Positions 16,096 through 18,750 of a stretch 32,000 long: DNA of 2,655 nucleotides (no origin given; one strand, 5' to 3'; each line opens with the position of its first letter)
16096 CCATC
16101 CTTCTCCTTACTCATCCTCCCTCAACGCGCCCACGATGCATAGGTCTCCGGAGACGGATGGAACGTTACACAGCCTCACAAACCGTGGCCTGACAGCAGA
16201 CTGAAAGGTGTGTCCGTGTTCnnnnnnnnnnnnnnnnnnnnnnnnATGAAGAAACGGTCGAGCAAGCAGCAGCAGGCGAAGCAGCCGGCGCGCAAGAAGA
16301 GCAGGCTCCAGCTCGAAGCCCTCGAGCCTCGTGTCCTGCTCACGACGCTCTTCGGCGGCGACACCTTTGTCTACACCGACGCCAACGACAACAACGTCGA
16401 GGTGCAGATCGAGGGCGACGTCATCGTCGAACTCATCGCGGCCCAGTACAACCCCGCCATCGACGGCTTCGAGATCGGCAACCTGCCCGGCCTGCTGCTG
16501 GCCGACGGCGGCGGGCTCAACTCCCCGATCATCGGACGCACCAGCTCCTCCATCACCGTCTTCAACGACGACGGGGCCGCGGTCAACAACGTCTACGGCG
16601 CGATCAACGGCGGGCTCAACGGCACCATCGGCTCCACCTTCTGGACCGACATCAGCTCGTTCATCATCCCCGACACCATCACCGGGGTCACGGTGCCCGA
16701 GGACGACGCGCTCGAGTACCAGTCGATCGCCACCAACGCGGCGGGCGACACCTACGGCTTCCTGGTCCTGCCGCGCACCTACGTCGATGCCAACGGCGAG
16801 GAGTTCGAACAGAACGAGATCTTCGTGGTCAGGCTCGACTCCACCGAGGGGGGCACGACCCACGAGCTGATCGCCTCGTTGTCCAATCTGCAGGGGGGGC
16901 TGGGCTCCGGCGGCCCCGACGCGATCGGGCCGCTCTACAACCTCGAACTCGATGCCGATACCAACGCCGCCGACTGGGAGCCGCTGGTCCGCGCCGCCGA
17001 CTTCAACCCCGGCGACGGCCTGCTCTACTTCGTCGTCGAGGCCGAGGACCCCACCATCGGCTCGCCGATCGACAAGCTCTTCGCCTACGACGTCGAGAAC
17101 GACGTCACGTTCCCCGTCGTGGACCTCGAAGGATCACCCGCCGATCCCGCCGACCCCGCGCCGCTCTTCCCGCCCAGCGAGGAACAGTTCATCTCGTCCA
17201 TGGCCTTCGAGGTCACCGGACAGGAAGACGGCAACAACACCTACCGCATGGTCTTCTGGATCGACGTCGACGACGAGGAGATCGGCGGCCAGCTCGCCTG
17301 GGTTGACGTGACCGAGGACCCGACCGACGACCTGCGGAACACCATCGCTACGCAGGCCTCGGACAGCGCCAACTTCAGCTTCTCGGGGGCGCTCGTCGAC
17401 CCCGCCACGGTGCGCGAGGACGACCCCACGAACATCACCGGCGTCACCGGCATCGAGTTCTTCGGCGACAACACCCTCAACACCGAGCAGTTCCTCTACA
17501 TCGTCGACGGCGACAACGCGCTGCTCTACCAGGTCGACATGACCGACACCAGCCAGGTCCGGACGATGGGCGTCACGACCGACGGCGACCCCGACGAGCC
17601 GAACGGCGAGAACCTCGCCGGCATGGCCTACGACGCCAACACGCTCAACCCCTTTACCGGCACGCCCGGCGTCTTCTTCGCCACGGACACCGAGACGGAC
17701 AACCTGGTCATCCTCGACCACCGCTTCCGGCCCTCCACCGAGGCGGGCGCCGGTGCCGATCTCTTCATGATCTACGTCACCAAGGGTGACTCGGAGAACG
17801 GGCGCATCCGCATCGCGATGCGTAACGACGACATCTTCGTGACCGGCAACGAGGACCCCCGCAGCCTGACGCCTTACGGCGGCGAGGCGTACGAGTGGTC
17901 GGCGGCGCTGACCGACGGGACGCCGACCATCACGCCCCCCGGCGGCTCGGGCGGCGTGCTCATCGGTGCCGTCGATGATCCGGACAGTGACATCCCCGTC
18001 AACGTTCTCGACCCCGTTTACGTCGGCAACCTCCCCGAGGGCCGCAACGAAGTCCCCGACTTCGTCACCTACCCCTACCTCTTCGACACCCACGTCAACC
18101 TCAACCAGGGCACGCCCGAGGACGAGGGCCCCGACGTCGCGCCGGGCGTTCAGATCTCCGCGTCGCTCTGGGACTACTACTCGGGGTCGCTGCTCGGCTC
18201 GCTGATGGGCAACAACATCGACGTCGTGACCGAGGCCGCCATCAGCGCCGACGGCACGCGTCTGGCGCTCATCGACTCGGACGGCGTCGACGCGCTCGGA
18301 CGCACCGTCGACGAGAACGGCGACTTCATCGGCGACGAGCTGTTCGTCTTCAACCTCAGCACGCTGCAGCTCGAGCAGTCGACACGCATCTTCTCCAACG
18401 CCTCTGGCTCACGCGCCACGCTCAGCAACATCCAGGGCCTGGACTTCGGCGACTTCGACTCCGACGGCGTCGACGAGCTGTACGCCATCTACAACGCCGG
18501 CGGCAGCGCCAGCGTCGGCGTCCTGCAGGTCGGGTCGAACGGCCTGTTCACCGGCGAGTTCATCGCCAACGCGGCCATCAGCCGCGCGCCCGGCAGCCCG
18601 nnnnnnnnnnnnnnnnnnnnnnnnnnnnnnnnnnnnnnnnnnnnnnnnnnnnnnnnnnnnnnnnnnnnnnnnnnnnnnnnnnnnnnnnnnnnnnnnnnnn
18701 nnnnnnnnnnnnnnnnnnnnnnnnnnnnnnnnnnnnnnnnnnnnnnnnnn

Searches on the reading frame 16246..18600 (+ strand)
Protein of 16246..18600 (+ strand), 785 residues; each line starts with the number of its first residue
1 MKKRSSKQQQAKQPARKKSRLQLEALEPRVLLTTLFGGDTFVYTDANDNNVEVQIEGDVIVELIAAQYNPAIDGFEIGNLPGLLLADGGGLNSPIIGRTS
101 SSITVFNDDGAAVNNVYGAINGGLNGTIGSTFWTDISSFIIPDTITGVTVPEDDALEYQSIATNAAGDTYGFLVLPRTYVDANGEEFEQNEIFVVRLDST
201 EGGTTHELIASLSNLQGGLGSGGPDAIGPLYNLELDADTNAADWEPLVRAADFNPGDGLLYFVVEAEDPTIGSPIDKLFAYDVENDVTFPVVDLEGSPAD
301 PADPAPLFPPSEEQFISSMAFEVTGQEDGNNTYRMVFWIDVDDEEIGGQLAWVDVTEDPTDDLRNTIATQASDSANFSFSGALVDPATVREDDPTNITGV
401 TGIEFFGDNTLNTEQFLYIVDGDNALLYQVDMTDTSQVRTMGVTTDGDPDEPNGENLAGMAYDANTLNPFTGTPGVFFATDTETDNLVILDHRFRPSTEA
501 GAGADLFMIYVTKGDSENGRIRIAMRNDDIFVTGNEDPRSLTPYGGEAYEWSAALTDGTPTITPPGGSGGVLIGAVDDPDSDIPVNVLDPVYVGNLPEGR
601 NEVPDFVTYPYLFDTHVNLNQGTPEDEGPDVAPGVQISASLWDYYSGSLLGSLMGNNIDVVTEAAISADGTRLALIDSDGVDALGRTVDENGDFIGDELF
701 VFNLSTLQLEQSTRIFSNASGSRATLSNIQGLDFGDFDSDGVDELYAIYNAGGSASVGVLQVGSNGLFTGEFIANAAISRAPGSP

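Call 35: find_related_loci(query=window:16246-18600:+, collection=genome_contigs, flank=10000)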
Query window:16246-18600:+ (785 aa) in genome_contigs; peptide patterns used: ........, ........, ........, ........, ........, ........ (x = any residue, [..] = any of these).
115 stretches matched a pattern, but none encodes a relative of the query by tblastn (E <= 1e-3).
